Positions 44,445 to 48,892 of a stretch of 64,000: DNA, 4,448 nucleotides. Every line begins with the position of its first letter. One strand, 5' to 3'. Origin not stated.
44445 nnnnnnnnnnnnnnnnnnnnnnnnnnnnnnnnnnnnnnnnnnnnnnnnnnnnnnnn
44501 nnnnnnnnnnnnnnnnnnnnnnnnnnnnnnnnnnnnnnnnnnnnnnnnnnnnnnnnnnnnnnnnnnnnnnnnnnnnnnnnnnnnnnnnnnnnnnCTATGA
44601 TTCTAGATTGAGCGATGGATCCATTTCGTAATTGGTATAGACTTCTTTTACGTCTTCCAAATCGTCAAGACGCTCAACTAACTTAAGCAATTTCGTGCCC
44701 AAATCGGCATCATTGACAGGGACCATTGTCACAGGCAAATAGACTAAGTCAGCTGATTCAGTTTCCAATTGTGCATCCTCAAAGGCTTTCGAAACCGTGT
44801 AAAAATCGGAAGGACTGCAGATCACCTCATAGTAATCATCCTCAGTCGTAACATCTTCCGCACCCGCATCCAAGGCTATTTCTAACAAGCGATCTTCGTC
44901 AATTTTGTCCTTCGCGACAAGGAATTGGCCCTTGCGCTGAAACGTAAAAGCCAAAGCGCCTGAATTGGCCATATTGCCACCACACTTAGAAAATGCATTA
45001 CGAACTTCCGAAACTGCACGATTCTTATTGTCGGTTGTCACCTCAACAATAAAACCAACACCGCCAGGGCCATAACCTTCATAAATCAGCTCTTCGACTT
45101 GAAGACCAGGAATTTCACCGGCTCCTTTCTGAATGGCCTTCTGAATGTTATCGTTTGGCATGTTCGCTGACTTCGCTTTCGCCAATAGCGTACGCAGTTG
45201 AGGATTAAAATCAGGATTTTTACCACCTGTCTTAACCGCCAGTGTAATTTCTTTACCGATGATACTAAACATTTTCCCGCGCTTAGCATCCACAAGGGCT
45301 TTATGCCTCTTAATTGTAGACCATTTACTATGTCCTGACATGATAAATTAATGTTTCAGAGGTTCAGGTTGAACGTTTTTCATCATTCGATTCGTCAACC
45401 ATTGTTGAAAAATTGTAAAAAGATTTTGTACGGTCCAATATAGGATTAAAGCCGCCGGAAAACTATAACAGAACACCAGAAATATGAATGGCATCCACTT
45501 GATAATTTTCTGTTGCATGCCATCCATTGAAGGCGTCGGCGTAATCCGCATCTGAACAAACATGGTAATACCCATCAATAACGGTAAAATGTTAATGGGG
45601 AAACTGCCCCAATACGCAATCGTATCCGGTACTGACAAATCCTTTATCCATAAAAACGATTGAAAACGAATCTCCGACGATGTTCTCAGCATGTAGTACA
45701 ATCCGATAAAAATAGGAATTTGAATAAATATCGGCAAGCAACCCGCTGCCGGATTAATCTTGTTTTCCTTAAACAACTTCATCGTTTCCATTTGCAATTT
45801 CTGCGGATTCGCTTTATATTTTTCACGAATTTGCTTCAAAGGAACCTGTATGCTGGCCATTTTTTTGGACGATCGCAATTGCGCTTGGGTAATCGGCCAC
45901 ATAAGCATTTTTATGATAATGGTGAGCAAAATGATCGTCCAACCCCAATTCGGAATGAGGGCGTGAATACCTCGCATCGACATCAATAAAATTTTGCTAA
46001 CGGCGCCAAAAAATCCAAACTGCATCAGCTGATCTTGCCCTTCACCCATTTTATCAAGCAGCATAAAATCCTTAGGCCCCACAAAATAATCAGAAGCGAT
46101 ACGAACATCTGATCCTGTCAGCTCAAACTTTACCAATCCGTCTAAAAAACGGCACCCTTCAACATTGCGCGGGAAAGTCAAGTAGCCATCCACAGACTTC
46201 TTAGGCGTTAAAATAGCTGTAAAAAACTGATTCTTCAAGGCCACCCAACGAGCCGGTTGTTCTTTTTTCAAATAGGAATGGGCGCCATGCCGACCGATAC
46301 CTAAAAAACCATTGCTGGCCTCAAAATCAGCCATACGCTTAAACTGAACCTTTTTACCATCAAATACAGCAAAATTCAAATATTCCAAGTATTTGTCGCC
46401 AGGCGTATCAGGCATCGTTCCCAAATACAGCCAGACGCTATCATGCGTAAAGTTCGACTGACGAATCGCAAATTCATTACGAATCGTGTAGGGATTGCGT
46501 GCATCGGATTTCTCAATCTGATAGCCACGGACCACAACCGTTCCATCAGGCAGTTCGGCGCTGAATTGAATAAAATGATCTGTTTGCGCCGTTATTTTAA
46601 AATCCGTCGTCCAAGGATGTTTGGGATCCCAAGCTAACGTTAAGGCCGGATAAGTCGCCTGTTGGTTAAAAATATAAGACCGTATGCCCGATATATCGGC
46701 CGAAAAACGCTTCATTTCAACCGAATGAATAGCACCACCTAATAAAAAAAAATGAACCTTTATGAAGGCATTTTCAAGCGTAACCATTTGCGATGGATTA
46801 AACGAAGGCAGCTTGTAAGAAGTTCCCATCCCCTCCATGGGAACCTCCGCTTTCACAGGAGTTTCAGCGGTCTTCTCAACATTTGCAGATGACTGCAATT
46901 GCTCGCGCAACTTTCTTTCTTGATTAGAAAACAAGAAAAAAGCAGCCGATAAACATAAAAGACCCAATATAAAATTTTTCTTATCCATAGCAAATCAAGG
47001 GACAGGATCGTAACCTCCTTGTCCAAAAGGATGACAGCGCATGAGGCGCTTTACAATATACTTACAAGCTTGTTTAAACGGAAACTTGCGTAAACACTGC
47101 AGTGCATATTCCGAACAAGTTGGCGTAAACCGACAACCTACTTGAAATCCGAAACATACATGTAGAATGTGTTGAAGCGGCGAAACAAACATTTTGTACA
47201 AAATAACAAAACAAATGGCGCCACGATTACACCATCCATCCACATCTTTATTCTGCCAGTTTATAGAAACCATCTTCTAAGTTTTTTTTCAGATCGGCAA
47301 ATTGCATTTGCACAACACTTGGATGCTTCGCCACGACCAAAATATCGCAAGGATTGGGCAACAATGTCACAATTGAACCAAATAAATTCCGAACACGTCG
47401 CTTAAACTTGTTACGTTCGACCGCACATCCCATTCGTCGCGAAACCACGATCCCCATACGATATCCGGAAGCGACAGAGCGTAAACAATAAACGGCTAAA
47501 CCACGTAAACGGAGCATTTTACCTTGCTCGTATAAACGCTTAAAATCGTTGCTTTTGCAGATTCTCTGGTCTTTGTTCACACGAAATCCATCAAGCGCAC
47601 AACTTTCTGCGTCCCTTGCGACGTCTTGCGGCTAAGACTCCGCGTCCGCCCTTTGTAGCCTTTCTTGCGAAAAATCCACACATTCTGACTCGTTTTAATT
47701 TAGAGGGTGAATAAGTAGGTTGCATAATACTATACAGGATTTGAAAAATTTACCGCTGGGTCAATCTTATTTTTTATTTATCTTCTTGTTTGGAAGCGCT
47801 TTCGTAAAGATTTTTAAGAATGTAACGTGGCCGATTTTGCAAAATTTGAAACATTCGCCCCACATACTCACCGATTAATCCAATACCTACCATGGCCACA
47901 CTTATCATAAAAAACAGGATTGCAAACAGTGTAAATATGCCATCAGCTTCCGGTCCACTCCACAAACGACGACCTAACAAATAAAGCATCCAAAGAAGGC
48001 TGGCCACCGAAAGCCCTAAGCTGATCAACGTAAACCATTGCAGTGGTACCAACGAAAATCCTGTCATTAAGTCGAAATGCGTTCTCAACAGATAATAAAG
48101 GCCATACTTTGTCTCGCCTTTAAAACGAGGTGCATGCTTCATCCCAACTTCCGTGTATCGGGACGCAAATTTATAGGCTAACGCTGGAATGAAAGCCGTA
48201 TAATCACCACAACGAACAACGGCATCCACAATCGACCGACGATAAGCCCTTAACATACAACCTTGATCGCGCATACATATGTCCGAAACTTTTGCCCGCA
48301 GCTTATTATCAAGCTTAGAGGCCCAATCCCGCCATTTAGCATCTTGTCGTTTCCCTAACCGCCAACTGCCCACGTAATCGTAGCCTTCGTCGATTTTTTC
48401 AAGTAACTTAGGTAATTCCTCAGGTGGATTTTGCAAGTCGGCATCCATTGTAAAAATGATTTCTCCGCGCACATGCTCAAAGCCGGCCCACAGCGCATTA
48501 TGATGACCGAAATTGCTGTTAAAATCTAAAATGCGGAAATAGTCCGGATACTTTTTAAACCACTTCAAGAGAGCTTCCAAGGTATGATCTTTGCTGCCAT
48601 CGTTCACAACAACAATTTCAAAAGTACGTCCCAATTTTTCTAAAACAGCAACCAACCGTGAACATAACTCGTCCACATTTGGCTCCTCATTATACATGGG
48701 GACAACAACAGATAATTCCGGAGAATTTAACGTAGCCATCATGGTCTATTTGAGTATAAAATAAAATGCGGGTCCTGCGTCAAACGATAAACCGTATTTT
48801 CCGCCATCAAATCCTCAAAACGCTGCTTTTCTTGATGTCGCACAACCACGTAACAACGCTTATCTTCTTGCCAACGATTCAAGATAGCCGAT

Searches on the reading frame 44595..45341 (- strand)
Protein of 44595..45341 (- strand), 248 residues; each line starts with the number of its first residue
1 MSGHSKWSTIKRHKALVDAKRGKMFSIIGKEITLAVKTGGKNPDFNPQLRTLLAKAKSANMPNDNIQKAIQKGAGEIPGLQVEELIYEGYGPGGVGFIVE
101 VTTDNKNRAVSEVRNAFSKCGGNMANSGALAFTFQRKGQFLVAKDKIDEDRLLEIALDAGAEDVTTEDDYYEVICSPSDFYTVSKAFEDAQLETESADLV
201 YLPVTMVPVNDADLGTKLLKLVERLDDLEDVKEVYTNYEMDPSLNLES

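Call 79: search_protein_families(library=pfam, proteins=[window:44595-45341:-], max_evalue=0.000001)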
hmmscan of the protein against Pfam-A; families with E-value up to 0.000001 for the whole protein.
window:44595-45341:- (248 aa): 2 families
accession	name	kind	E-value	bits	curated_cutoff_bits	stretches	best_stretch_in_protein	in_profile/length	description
PF01709.26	Transcrip_reg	-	3.6e-57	193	27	1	83-238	2-160/160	TACO1/YebC second and third domain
PF20772.2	TACO1_YebC_N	-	5.4e-31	107.3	36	1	5-76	1-73/73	TACO1/YebC protein N-terminal domain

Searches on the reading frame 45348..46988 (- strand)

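Call 79: search_protein_families(library=pfam, proteins=[window:45348-46988:-], max_evalue=0.000001)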
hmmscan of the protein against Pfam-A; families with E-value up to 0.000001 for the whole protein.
window:45348-46988:- (546 aa): 2 families
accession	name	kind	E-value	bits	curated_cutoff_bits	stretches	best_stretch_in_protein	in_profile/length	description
PF02096.25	60KD_IMP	-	6e-59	199.1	35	1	348-534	1-163/163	60Kd inner membrane protein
PF14849.12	YidC_periplas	-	5.7e-09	36.7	24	1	69-334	2-280/283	YidC periplasmic domain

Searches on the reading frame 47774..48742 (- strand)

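Call 79: search_protein_families(library=pfam, proteins=[window:47774-48742:-], max_evalue=0.000001)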
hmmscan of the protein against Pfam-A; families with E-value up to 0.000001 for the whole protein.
window:47774-48742:- (322 aa): 1 family
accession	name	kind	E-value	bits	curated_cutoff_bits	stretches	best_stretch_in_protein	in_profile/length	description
PF00535.33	Glycos_transf_2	-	6.5e-33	114.5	23.3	1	11-174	1-166/168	Glycosyl transferase family 2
